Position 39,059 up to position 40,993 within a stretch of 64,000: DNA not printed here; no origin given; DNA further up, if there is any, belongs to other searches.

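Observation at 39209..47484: Back-to-back sigma54 locus: globin-coupled kinase and NtrC-type activator facing a receiver/CBS/Rieske/cytochrome b/octahaem (HAO-like) cytochrome operon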

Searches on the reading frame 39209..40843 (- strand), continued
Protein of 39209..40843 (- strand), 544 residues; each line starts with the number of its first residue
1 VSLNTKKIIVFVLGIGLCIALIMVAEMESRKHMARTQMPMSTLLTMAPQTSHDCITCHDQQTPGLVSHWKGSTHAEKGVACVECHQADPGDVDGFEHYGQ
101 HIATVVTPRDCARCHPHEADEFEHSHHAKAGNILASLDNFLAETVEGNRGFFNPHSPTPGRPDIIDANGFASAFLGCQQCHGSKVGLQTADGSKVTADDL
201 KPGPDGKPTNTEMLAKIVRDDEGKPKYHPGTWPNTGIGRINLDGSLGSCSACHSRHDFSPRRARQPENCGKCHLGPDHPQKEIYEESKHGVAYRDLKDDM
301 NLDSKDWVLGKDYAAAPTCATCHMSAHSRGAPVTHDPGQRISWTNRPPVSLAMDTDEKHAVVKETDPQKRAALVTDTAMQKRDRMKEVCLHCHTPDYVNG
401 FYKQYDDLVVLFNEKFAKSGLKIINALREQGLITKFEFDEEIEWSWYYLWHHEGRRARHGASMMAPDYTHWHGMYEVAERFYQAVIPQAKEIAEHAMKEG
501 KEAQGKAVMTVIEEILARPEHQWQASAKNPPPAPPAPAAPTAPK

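Call 23: find_related_loci(query=A1, collection=genome_contigs, flank=10000)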
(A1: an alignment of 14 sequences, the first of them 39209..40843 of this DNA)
Query A1 (544 aa) in genome_contigs; peptide patterns used: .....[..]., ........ (x = any residue, [..] = any of these).
599 stretches matched a pattern (row limit reached: there are more); 584 encode a relative of the query (tblastn E <= 1e-3); the best 80 are kept; 80 distinct loci.
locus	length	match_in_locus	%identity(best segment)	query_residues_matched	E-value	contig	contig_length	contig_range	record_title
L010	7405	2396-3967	73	1-523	0e+0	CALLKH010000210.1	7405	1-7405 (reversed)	MAG TPA_asm: uncultured Planctomycetaceae bacterium isolate SRR6227243_bin.100_CONCOCT_v1.1_MAG genome assembly, contig:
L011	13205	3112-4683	72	1-523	0e+0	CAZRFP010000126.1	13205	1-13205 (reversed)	MAG TPA_asm: uncultured Planctomycetaceae bacterium isolate SRP193661_co1_189 genome assembly, contig: NODE_4723_length_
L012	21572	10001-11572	71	1-524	0e+0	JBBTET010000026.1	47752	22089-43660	MAG: Planctomycetota bacterium isolate H51-bin164_1 H51_bin164_1_000000000026, whole genome shotgun sequence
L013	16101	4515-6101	69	1-530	0e+0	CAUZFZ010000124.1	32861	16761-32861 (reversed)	MAG: Planctomycetota bacterium isolate CB21_323.46 genome assembly, contig: Ga0302123_10000449, whole genome shotgun seq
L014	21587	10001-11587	68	1-530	0e+0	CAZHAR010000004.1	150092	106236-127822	MAG TPA_asm: uncultured Planctomycetota bacterium isolate binchicken_co248_743 genome assembly, contig: NODE_56_length_1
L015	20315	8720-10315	68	1-533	0e+0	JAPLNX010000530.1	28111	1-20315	MAG: Planctomycetia bacterium isolate LacPavin_0419_WC53_MAG_56_14 LacPavin_0419_WC53_scaffold_188448, whole genome shot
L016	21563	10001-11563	69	1-523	0e+0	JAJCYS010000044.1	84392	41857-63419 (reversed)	MAG: Deltaproteobacteria bacterium isolate OFTM216 OFTM216_43, whole genome shotgun sequence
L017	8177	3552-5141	69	1-523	0e+0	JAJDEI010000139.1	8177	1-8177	MAG: Planctomycetaceae bacterium isolate OFTM22 OFTM22_138, whole genome shotgun sequence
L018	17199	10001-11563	69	1-523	0e+0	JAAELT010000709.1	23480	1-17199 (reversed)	MAG: bacterium isolate Bpl_12 BplG_CONTIG6644147, whole genome shotgun sequence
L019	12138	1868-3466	67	1-536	0e+0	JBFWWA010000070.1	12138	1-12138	MAG: Planctomycetaceae bacterium isolate CA_2019_TPBS_106 NODE_21411_length_12138_cov_2.761219_TPBS, whole genome shotgu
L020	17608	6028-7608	68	1-528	0e+0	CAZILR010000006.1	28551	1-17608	MAG TPA_asm: uncultured Planctomyces sp. isolate SRP302895_co1_459 genome assembly, contig: NODE_2920_length_28551_cov_5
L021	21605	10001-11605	67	1-535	0e+0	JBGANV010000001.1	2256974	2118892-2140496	MAG: Planctomycetota bacterium isolate MAG_MBR_H10.41 MBRH10-41_opera_contig_1, whole genome shotgun sequence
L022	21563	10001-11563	68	1-523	0e+0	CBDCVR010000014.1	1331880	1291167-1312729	MAG: Candidatus Multivoradales bacterium isolate 0088ef25-fcbd-47ff-864f-d136ca1a03a8 genome assembly, contig: contig_14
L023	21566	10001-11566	69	1-523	0e+0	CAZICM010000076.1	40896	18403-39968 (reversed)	MAG TPA_asm: uncultured Polyangiaceae bacterium isolate binchicken_co16_258 genome assembly, contig: NODE_1594_length_40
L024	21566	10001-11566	69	1-523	0e+0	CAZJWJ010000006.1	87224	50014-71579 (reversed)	MAG TPA_asm: uncultured Anaerolineales bacterium isolate binchicken_co350_168 genome assembly, contig: NODE_391_length_8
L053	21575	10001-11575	66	1-530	0e+0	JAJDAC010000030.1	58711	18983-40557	MAG: Candidatus Krumholzibacteriota bacterium isolate OFTM315 OFTM315_29, whole genome shotgun sequence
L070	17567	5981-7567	66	1-530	0e+0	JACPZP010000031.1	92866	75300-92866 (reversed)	MAG: Planctomycetota bacterium isolate NC_groundwater_892_Pr1_S2p5_60_19 Montesol18_S2p5_coassembly_scaffold_11188, whol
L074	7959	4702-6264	66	1-523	0e+0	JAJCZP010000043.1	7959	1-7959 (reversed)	MAG: Deltaproteobacteria bacterium isolate OFTM125 OFTM125_42, whole genome shotgun sequence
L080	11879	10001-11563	66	1-523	0e+0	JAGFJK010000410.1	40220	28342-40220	MAG: Pirellulaceae bacterium isolate mag.21 k127_2601092, whole genome shotgun sequence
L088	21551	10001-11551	66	1-523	0e+0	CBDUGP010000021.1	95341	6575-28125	MAG TPA_asm: uncultured bacterium isolate SRR22808116_maxbin2_13 genome assembly, contig: ERZ25043450.58, whole genome s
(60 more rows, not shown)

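Call 31: search_protein_families(library=pfam, proteins=[L011:9266-10867:+, L070:2731-3609:+, L020:7911-8387:+, L019:10763-12136:+, L080:7498-7944:-, L014:6373-7761:+, L074:226-678:+, L053:13067-13636:+, L088:12239-12658:+, L021:13405-14046:+], max_evalue=0.001)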
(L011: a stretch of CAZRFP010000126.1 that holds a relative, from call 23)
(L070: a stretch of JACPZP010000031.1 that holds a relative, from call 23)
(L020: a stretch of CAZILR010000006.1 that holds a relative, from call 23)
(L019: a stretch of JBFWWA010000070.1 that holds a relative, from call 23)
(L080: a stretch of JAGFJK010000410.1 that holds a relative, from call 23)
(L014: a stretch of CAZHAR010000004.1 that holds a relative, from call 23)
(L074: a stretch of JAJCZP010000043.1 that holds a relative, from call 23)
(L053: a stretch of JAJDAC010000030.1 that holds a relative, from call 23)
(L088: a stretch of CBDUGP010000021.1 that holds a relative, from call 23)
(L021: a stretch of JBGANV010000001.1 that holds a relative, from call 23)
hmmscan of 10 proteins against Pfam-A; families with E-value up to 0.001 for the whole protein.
L011:9266-10867:+ (533 aa): 1 family
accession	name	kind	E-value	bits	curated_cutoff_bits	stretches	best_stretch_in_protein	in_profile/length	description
PF13372.12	Alginate_exp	-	2e-89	300.6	25.2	1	120-519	3-387/395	Alginate export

L070:2731-3609:+ (292 aa): 1 family
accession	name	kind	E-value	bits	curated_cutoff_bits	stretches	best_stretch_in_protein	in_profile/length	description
PF00582.32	Usp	-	6.8e-71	237.8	24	2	148-283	2-141/141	Universal stress protein family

L020:7911-8387:+ (158 aa): 0 families

L019:10763-12136:+ (458 aa): 3 families
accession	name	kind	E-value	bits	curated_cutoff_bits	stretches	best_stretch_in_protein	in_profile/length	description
PF00884.28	Sulfatase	-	1.2e-58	199.3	25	1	49-366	1-300/301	Sulfatase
PF16347.10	SGSH_C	-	2.6e-16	60.6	29.3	1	321-444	7-135/154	N-sulphoglucosamine sulphohydrolase, C-terminal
PF01663.27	Phosphodiest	-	8.3e-05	22.8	23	0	266-303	183-220/342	Type I phosphodiesterase / nucleotide pyrophosphatase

L080:7498-7944:- (148 aa): 2 families
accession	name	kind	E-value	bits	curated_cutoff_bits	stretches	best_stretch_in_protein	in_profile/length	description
PF02082.26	Rrf2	-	9.4e-31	107.1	30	1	2-129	1-131/132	Iron-dependent Transcriptional regulator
PF03444.21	HrcA_DNA-bdg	-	2.4e-05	24.3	21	1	2-69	2-69/79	Winged helix-turn-helix transcription repressor, HrcA DNA-binding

L014:6373-7761:+ (462 aa): 9 families
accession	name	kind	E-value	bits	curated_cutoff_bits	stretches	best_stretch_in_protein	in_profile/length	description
PF00158.32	Sigma54_activat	-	7.9e-71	237.6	20.2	1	149-315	1-167/168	Sigma-54 interaction domain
PF00072.30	Response_reg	-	1.9e-30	105.7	30.2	1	11-120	1-110/111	Response regulator receiver domain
PF25601.1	AAA_lid_14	-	1.9e-29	101.7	27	1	321-399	1-79/87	AAA+ ATPase lid domain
PF14532.12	Sigma54_activ_2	-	1.2e-21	77.9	25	1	150-320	1-138/138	Sigma-54 interaction domain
PF02954.25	HTH_8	-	4.7e-12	45.9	22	1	412-450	2-40/42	Bacterial regulatory protein, Fis family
PF01078.27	Mg_chelatase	-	7.3e-06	26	20.3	0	228-265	93-130/207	Magnesium chelatase, subunit ChlI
PF07728.20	AAA_5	-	1.5e-05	25.5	22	1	173-292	2-124/139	AAA domain (dynein-related subfamily)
PF07724.20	AAA_2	-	0.00019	22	27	1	170-302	3-136/166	AAA domain (Cdc48 subfamily)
PF25213.1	HVO_A0261_N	-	0.00051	20.3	35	0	419-455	15-51/86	HVO_A0261 N-terminal domain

L074:226-678:+ (150 aa): 1 family
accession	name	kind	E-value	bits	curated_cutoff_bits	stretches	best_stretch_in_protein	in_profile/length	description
PF00571.33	CBS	-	4.4e-28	97.8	24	2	77-131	1-56/57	CBS domain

L053:13067-13636:+ (189 aa): 0 families

L088:12239-12658:+ (139 aa): 0 families

L021:13405-14046:+ (213 aa): 1 family
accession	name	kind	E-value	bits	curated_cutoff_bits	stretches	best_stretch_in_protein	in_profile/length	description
PF00582.32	Usp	-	3.9e-33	115.4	24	1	64-205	2-141/141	Universal stress protein family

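Call 48: search_protein_families(library=pfam, proteins=[L005:6907-7245:+, L014:7833-8246:+], max_evalue=10)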
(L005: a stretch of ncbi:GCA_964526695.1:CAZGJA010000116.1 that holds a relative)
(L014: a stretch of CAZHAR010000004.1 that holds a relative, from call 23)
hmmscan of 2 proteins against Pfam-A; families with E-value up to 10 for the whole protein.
L005:6907-7245:+ (112 aa): 0 families

L014:7833-8246:+ (137 aa): 8 families
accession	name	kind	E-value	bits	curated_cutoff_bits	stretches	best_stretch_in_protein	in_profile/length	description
PF00072.30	Response_reg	-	1e-24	87.3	30.2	1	16-130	1-111/111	Response regulator receiver domain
PF21714.3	KaiA_N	-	0.046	14.3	27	1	19-96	6-79/125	Circadian clock protein KaiA, N-terminal domain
PF20274.4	cREC_REC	-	0.047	14.8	27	1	36-96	13-74/88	Cyclic-phosphate processing Receiver domain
PF03709.21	OKR_DC_1_N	-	0.048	14.3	29.3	1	27-95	7-70/111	Orn/Lys/Arg decarboxylase, N-terminal domain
PF23198.2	PDE8A_N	-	0.052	13.9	29.6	1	15-64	11-61/147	PDE8A-like, N-terminal domain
PF18428.7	BRCT_3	-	0.12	12.8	26.1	1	15-70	7-59/102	BRCA1 C Terminus (BRCT) domain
PF13941.12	MutL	-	0.23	10.6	27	1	24-93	158-228/450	MutL protein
PF16879.10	Sin3a_C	-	0.3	11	26.8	1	21-44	84-107/281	C-terminal domain of Sin3a protein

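Call 54: search_protein_representatives(protein=window:39209-40843:-)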
Query: 544 residues. Proteins with E-value up to 0.001 (for the whole library): 1864; up to 1e-10: 1016; up to 1e-30: 262. The best 150 are listed.
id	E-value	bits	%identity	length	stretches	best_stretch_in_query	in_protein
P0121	1.5e-232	789.7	63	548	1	1-525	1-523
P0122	1.1e-163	562.3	72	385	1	195-525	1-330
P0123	6.0e-156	536.8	67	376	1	60-424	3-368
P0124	1.1e-151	522.6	65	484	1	1-371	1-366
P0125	7.8e-139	480.3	53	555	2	227-524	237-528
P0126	1.5e-138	479.3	44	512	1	1-527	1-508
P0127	6.6e-136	470.6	55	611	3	223-435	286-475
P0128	3.8e-132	458.2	51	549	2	3-351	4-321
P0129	1.6e-128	446.2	53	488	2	227-524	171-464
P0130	4.4e-123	428.3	51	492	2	226-532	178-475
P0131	2.8e-122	425.6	53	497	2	220-503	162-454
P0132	9.2e-116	404.1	48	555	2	227-538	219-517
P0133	4.5e-115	401.8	44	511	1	45-489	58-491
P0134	8.2e-113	394.4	44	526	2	169-516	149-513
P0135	2.8e-112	392.6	52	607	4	231-350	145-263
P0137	8.0e-103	361.4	51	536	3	224-504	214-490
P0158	7.6e-81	288.8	43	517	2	230-477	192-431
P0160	7.2e-79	282.3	43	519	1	55-450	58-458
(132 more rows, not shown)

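Call 55: predict_structure(alignment_id=A1)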
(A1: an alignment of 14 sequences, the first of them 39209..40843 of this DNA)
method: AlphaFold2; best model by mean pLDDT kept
length: 544 residues; sequences in the alignment: 14
mean_pLDDT: 53.9   pTM: 0.32
mean pLDDT of the five models: 53.9, 52.7, 48.2, 47.3, 45.0
residues with pLDDT >= 90: 28; 70-90: 102; 50-70: 166; < 50: 248
segments of 3 or more residues with pLDDT < 50: 78-81, 84-86, 104-113, 118-159, 179-182, 232-350, 392-394, 436-475, 529-544
pLDDT, mean of each block of 10 residues (from residue 1): 86 91 74 62 58 60 56 51 52 54 46 49 34 28 29 37 56 52 68 80 76 82 70 37 33 28 28 33 32 30 30 31 35 37 37 65 74 75 58 52 53 61 82 57 45 39 34 48 73 90 92 79 52 44 42
secondary structure, 60 per line:
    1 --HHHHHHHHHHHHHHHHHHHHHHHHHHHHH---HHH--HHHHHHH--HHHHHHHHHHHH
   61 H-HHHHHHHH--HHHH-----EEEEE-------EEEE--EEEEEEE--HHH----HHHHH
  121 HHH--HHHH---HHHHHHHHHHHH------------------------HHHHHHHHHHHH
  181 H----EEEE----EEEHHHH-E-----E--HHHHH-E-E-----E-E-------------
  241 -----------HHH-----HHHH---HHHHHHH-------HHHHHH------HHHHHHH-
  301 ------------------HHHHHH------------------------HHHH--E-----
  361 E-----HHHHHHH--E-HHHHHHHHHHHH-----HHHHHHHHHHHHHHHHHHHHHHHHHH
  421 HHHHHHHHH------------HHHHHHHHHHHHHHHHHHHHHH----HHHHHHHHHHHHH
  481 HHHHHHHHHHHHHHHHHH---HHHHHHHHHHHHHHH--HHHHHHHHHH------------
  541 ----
elements in order: H3-31 H40-46 H49-61 H63-70 H73-76 E82-86 E94-97 E100-106 H116-123 H126-129 H133-144 H169-181 E186-189 E194-196 H197-200 H211-215 H260-263 H267-273 H281-286 H293-299 H319-324 H349-352 H367-373 H378-389 H395-429 H442-463 H468-498 H502-516 H519-528
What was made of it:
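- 39209..40843 (-): Octahaem cytochrome c of the HAO family (544 aa) with an N-terminal hydrophobic helix; proposed catalytic subunit. Helix 3-31 has pLDDT 86-91 in an otherwise poor model (call 55).
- On Oxidative HAO/HOX/HDH subgroup: The AF2 model is too poor at pLDDT 54 (call 55).
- Tried and rejected: A 14-sequence alignment gave pLDDT 53.9 and pTM 0.32 (call 55).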

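Call 56: list_cluster_members(proteins=[P0121, P0125, P0126, P0128, P0132, P0133, P0134, P0137, P0158, P0160])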
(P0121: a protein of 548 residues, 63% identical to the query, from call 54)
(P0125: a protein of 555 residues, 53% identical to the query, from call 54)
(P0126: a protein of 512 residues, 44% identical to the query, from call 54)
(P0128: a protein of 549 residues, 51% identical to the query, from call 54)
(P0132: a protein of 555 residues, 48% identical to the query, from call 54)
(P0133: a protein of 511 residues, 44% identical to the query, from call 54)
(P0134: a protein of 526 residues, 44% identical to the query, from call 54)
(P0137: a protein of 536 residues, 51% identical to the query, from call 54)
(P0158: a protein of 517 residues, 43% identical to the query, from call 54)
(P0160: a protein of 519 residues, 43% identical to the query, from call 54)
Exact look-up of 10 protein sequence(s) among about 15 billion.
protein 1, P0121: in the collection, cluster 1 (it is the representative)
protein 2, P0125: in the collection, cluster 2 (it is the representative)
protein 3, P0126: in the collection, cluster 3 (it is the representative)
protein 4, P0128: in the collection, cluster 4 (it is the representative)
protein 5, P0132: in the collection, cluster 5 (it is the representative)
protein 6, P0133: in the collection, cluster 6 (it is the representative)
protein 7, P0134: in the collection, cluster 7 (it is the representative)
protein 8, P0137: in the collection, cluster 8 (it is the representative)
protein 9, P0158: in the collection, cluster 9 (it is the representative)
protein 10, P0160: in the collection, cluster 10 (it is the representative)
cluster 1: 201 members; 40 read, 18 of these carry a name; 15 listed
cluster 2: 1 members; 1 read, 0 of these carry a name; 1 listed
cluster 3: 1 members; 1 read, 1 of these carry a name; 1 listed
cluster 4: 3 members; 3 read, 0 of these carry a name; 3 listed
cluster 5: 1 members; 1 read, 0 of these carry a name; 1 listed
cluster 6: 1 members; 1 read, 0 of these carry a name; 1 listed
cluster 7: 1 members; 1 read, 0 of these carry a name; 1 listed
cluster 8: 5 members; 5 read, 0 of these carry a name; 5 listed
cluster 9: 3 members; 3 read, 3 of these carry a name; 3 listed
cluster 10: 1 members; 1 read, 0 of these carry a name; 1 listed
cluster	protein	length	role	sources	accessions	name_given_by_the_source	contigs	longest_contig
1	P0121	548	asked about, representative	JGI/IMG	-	hydroxylamine dehydrogenase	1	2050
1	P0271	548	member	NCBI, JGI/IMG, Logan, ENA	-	hydroxylamine dehydrogenase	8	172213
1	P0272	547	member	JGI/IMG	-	hydroxylamine dehydrogenase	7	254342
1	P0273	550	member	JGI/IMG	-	hypothetical protein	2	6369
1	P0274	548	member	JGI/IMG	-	hypothetical protein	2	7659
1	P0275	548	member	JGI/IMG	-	hydroxylamine dehydrogenase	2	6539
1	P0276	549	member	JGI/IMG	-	hydroxylamine dehydrogenase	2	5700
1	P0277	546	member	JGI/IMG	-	mono/diheme cytochrome c family protein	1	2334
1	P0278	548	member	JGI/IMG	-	hypothetical protein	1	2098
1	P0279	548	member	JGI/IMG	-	hypothetical protein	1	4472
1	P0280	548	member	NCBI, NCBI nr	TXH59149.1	MAG: hydroxylamine oxidoreductase [Burkholderiaceae bacterium]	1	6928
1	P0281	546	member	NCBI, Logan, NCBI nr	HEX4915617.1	MAG TPA: multiheme c-type cytochrome [Vicinamibacterales bacterium] | multiheme c-type cytochrome [Vicinamibacterales bacterium]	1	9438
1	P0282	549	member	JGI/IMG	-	hypothetical protein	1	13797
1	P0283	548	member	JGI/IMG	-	hydroxylamine dehydrogenase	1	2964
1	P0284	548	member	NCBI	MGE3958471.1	MAG: multiheme c-type cytochrome [Vicinamibacterales bacterium]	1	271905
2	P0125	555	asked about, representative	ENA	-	-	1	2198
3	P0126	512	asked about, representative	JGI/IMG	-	hydroxylamine dehydrogenase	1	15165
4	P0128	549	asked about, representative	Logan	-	-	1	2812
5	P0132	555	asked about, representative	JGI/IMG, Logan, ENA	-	-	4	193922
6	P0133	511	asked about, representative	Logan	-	-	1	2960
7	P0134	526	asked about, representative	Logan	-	-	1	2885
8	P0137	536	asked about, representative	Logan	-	-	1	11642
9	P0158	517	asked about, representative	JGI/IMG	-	hypothetical protein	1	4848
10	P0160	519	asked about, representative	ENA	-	-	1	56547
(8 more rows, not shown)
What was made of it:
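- Tried and rejected: Naming distant relatives through cluster members (call 56).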
